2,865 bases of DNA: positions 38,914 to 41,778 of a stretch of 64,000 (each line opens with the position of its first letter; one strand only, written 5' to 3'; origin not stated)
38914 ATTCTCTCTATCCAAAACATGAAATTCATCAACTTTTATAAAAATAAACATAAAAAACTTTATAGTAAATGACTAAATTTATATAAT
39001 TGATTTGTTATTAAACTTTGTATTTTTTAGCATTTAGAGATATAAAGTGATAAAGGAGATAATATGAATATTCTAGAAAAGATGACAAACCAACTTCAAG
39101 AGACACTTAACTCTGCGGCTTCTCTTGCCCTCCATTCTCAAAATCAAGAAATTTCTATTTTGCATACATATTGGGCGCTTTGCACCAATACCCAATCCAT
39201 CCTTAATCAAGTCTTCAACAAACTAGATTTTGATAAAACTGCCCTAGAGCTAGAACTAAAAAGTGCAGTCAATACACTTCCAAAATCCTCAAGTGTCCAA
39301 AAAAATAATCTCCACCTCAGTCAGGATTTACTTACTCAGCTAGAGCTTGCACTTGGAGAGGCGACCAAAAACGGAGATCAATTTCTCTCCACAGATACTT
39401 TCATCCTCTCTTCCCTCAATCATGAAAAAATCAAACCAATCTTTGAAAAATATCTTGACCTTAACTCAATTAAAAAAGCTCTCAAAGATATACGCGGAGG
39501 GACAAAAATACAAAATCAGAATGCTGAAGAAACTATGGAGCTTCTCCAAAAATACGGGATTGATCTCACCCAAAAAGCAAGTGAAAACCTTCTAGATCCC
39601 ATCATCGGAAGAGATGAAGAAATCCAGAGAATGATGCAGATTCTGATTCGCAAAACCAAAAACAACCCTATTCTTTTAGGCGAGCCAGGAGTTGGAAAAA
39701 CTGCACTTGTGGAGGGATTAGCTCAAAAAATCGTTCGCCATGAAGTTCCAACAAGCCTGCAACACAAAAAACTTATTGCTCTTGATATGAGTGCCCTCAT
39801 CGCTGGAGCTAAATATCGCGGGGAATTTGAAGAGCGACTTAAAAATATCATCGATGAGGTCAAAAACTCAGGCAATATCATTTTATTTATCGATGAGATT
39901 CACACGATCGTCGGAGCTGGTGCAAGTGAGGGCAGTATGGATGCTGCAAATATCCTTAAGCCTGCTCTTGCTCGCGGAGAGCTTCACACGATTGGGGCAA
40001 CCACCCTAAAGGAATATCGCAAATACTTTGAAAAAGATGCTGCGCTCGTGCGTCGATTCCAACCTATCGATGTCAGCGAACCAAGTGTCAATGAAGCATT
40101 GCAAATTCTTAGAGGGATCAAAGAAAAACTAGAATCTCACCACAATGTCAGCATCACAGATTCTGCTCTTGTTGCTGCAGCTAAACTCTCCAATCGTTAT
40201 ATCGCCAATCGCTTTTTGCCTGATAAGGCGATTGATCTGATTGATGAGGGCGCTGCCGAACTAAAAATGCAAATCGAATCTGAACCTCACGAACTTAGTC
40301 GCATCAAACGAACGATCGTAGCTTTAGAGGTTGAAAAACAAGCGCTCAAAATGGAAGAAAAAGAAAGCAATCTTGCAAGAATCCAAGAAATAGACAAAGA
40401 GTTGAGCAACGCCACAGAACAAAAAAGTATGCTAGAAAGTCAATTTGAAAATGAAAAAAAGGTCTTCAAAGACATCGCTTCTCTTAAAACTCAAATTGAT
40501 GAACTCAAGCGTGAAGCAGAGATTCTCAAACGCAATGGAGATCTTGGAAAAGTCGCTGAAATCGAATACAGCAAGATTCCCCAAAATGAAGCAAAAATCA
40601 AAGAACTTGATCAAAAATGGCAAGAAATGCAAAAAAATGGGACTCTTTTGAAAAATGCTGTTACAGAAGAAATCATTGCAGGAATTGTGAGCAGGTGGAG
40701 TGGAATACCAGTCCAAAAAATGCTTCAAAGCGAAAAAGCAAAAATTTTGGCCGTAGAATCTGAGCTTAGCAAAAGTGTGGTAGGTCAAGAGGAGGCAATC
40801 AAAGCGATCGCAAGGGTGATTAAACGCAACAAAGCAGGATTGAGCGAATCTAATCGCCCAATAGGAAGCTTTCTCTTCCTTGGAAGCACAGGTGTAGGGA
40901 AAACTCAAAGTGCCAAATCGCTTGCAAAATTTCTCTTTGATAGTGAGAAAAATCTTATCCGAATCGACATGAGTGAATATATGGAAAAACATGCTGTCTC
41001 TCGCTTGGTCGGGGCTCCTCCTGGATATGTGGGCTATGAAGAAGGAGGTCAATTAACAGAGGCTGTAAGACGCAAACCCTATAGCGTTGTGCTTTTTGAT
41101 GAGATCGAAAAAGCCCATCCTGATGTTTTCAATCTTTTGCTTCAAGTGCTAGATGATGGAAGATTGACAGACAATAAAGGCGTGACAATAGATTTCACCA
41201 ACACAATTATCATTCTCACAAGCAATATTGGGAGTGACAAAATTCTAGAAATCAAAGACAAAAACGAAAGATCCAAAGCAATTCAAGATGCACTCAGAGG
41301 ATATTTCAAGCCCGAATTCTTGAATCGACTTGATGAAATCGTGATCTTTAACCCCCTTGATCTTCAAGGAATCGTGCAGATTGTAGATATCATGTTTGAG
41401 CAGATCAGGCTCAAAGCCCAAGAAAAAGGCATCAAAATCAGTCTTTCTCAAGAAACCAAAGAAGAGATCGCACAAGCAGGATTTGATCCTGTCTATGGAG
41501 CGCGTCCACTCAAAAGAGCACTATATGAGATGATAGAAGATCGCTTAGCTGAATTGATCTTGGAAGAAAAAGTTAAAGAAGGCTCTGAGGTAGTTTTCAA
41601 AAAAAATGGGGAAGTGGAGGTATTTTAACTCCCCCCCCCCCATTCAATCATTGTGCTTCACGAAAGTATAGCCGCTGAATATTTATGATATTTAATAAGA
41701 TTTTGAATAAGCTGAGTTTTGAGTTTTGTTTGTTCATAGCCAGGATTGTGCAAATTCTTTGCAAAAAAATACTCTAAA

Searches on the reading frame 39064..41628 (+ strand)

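Call 82: search_protein_families(library=pfam, proteins=[window:39064-41628:+], max_evalue=0.001)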
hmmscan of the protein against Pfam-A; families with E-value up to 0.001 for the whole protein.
window:39064-41628:+ (854 aa): 20 families
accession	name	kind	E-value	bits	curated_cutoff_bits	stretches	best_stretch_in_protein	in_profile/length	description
PF07724.20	AAA_2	-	7.1e-75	251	27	1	598-759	1-166/166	AAA domain (Cdc48 subfamily)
PF17871.7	AAA_lid_9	-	7.9e-33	112.9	22.8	1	341-442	1-102/104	AAA lid domain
PF00004.35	AAA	-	1.9e-26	93.5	21.2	2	203-332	2-123/131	ATPase family associated with various cellular activities (AAA)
PF10431.15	ClpB_D2-small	-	2.7e-23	82.2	21.9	1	765-844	1-80/81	C-terminal, D2-small domain, of ClpB protein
PF07728.20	AAA_5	-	4.6e-19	69.2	22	2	603-724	2-125/139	AAA domain (dynein-related subfamily)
PF13191.12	AAA_16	-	8.9e-11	43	32.6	1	180-228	2-53/167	AAA ATPase domain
PF13401.12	AAA_22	-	2.5e-10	41.2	27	1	197-288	3-97/130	AAA domain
PF00158.32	Sigma54_activat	-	6.4e-10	39.4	20.2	1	601-702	23-123/168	Sigma-54 interaction domain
PF02861.25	Clp_N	-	1.2e-07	32.2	20.7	0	96-145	1-53/53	Clp amino terminal domain, pathogenicity island component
PF13173.12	AAA_14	-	2.2e-07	31.4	27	0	203-284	6-76/129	AAA domain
PF20720.3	nSTAND3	-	3.1e-07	30.7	27.2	0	188-227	8-45/155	Novel STAND NTPase 3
PF12775.13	AAA_7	-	4e-06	26.9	25.8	0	602-648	35-81/181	P-loop containing dynein motor region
PF01695.23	IstB_IS21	-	2.6e-05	24.3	24.1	0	187-263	80-152/238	IstB-like ATP binding protein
PF05621.17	TniB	-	0.00013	21.9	22.4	1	221-338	70-185/189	Bacterial TniB protein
PF23569.1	NBD_SMAX1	-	0.0002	21.6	27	1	183-267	15-99/212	SMAX1 nucleotide binding domain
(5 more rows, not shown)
